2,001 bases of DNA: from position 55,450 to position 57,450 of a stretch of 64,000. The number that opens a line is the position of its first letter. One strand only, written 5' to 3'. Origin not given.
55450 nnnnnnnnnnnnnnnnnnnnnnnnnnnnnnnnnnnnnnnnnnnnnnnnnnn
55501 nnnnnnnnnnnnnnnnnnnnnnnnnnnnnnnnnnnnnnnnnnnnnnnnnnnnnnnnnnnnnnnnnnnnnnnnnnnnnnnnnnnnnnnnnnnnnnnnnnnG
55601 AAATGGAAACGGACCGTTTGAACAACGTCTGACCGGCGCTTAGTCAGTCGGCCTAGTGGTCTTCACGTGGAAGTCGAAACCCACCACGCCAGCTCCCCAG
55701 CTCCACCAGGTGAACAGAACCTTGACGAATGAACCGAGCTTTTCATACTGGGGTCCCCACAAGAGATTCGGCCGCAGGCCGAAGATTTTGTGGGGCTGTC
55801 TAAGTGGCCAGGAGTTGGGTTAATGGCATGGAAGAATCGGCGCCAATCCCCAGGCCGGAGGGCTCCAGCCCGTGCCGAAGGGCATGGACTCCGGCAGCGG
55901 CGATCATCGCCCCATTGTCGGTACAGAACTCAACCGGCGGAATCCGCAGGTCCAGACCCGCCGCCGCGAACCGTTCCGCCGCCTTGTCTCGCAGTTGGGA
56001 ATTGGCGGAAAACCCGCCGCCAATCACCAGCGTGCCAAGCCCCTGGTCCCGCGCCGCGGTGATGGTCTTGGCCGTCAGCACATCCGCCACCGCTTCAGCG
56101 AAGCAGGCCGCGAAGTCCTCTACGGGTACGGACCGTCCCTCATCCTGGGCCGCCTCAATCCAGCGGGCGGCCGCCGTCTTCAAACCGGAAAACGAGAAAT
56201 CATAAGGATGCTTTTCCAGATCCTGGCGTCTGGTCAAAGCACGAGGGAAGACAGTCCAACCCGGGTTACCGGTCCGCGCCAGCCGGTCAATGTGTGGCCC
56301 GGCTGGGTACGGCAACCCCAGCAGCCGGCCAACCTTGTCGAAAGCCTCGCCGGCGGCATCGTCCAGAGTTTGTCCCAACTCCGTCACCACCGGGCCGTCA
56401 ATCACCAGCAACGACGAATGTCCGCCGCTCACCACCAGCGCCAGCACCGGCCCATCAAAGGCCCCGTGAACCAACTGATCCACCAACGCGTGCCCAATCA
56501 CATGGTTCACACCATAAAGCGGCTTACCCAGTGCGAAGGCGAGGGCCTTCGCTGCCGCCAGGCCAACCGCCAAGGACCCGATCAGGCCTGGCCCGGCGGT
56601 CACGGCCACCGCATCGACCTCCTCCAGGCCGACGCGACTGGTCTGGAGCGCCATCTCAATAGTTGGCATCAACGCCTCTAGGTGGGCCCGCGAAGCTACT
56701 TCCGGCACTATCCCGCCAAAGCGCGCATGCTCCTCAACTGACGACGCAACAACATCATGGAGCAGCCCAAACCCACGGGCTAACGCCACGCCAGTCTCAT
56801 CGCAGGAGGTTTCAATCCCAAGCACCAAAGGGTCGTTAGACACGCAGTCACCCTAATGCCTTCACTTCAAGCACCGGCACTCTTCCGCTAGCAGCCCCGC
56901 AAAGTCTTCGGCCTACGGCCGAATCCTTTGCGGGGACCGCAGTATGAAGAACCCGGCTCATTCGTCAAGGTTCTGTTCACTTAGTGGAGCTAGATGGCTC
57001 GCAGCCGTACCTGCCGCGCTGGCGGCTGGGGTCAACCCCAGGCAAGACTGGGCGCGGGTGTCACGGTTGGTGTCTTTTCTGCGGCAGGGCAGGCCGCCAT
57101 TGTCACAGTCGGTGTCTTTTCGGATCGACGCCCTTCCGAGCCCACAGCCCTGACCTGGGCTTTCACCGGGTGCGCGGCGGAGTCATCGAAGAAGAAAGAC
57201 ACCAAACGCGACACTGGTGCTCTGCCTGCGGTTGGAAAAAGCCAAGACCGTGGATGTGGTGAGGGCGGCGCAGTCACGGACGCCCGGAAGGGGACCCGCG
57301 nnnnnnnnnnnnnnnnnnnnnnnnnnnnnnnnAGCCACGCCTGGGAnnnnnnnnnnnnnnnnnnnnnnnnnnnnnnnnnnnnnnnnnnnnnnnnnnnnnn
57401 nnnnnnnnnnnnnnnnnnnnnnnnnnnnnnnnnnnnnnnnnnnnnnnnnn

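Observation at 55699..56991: tsaD is bracketed by inverted ~99-nt repeats whose hairpins show compensatory substitutions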

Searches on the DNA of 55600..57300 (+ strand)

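Call 5: search_rna_families(source=window, start=55600, end=57300, threshold=evalue, max_evalue=10, show_alignments=3)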
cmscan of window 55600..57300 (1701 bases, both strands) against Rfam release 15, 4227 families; matches with E-value up to 10: 6.
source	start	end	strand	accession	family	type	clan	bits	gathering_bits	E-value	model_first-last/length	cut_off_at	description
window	56610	56636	-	RF01836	weev_FSE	Cis-reg; frameshift_element;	-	22.7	40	1.2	1-27/27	no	ribosomal frameshift site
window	56133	56176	-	RF03006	M23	Gene; sRNA;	-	21.1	41.2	0.43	1-53/53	no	M23 RNA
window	57014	57070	+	RF00523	Prion_pknot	Cis-reg;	-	19.9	39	0.99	1-40/40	no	Prion pseudoknot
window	55632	55722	-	RF02186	ST7-OT3_4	Gene; lncRNA;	-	16.6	80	0.42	1-73/73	no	ST7 overlapping transcript 3 conserved region 4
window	57013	57085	-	RF00603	SNORD23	Gene; snRNA; snoRNA; CD-box;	-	15.4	64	5.9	1-110/110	no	Small nucleolar RNA SNORD23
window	55835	55960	+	RF03068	RT-3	Gene; sRNA;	-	14.5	40.5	1.5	1-148/148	no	RT-3 RNA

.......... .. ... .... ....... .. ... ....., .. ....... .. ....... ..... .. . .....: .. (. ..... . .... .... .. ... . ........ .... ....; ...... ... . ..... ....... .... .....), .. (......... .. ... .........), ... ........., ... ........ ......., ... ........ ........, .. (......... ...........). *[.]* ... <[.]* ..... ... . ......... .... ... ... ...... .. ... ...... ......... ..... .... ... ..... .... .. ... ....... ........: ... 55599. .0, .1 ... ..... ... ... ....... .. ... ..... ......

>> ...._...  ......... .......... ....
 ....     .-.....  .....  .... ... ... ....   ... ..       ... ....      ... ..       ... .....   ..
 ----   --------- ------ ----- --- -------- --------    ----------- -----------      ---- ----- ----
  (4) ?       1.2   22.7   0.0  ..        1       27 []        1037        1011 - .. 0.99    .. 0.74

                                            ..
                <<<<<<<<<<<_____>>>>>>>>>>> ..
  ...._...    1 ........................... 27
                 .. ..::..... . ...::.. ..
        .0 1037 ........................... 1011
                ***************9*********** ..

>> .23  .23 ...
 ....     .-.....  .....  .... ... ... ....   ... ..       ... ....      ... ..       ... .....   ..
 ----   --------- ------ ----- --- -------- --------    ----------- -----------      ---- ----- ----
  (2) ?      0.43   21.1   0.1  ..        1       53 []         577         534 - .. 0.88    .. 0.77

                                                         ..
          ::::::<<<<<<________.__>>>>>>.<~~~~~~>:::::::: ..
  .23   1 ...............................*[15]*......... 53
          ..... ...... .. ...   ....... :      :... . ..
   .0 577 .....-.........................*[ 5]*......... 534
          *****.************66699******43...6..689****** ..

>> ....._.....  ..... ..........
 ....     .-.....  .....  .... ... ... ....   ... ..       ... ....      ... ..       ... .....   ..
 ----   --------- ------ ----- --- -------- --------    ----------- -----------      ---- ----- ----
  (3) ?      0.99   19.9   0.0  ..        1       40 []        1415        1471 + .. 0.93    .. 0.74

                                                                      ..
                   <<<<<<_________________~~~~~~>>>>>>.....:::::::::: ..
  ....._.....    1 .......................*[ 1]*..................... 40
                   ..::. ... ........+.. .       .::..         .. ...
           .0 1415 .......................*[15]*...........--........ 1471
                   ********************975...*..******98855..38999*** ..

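Call 15: search_dna_similar(query=window:56880-57010:+, collection=plasmids, mode=distant, max_evalue=0.01)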
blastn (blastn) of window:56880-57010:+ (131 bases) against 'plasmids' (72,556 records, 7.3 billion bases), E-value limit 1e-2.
No match.

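Call 16: search_dna_similar(query=window:56880-57010:+, collection=phages, mode=distant, max_evalue=0.01)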
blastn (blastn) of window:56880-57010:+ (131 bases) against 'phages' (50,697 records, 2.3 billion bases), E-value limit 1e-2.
No match.
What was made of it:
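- Tried and rejected: BLASTN against plasmids and phages: no match (calls 15, 16).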

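Call 62: build_rna_model(alignment_id=A4, structure=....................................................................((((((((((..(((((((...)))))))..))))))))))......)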
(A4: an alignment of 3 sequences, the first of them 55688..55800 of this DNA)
Model R1 built from alignment A4 (3 sequences, 115 columns); structure: as given.
model positions 113; base pairs 17; branch points 0; effective number of sequences 1.1; information 0.59 bits per position. Calibrated on 0.2 Mb of random sequence (short: E-values are rough).
structure used (alignment columns):
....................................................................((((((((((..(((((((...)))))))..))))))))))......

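Call 63: search_with_rna_model(model_id=R1, source=window, filters=off, max_evalue=10)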
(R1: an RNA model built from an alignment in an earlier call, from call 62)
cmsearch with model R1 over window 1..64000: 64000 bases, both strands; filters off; matches with E-value up to 10: 39.
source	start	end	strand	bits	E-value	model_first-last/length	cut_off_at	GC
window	56890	57002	-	142.5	1.9e-42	1-113/113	no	0.58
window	55688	55800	+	139.8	1.2e-41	1-113/113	no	0.58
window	56895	56935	+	30.4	6.4e-08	68-108/113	no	0.66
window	55755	55795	-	24.5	4.2e-06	68-108/113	no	0.61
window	57724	57754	+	12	0.029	1-113/113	no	0.58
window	48379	48425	+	10.4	0.094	63-113/113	no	0.74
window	30635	30666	-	8.8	0.29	72-104/113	no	0.72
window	61579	61611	+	8.1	0.45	72-104/113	no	0.76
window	52564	52602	+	7.4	0.76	68-110/113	no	0.69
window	3050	3066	+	7.3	0.85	80-96/113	no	0.88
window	20726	20743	-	6.9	1.1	80-97/113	no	0.94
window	15223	15263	+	6.6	1.4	1-113/113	no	0.56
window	28735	28817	+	6.5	1.4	1-113/113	no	0.64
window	38254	38266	+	6.3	1.7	82-94/113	no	0.77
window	25673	25798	-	6.2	1.8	1-113/113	no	0.61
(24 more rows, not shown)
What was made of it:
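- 55688..55800 (+): Element A, copy L. The orientation is given as the strand on which the hairpin pairs best and the promoter-like motif reads. It lies between the stop of the YbdK-type ligase gene (55632) and the tsaD stop codon (55802-55800). The covariance model R1 scores it 139.8 bits (call 63).
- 56890..57002 (-): Element A, copy R. Its hairpin end lies 48 nt upstream of the tsaD GTG. It is the tsaD-proximal part of the 503-nt rimI-tsaD spacer. Model R1 scores it 142.5 bits (call 63).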

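Call 64: search_with_rna_model(model_id=R1, sources=[L002, L003, L022, L023, L024, L025], max_evalue=10)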
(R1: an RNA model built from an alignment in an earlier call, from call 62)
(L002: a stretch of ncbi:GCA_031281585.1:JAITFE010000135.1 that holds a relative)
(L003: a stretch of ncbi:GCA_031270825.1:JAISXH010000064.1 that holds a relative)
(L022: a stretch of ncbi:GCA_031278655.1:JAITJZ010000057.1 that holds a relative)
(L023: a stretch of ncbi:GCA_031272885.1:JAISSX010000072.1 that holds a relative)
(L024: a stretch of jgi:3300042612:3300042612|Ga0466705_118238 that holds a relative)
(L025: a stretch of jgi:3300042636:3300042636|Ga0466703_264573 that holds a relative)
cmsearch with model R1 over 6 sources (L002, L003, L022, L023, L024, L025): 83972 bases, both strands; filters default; matches with E-value up to 10: 5.
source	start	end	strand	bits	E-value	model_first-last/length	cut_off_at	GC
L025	1223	1335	-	142.2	3e-42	1-113/113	no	0.57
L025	1228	1270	+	26.4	1.5e-06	68-110/113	no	0.6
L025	1024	1135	+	15.6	0.003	1-113/113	no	0.63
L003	6497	6578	-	12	0.038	1-113/113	no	0.63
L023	5921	5947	-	6.3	2.1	1-113/113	no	0.78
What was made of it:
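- Tried and rejected: A weak model hit at L025:1024-1135 (15.6 bits, call 64) is explained by the hairpin of the adjacent B copy.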

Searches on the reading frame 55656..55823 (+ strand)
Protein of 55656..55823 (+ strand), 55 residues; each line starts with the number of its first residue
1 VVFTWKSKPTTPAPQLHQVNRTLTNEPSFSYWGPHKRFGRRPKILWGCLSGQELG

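Call 9: search_protein_families(library=ncbifam, proteins=[window:55656-55823:+])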
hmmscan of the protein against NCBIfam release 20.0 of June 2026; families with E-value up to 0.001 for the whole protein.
window:55656-55823:+ (55 aa): 0 families

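Call 49: search_protein_families(library=pfam, proteins=[window:55656-55823:+], max_evalue=1)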
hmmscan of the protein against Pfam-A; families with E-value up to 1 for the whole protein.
window:55656-55823:+ (55 aa): 0 families
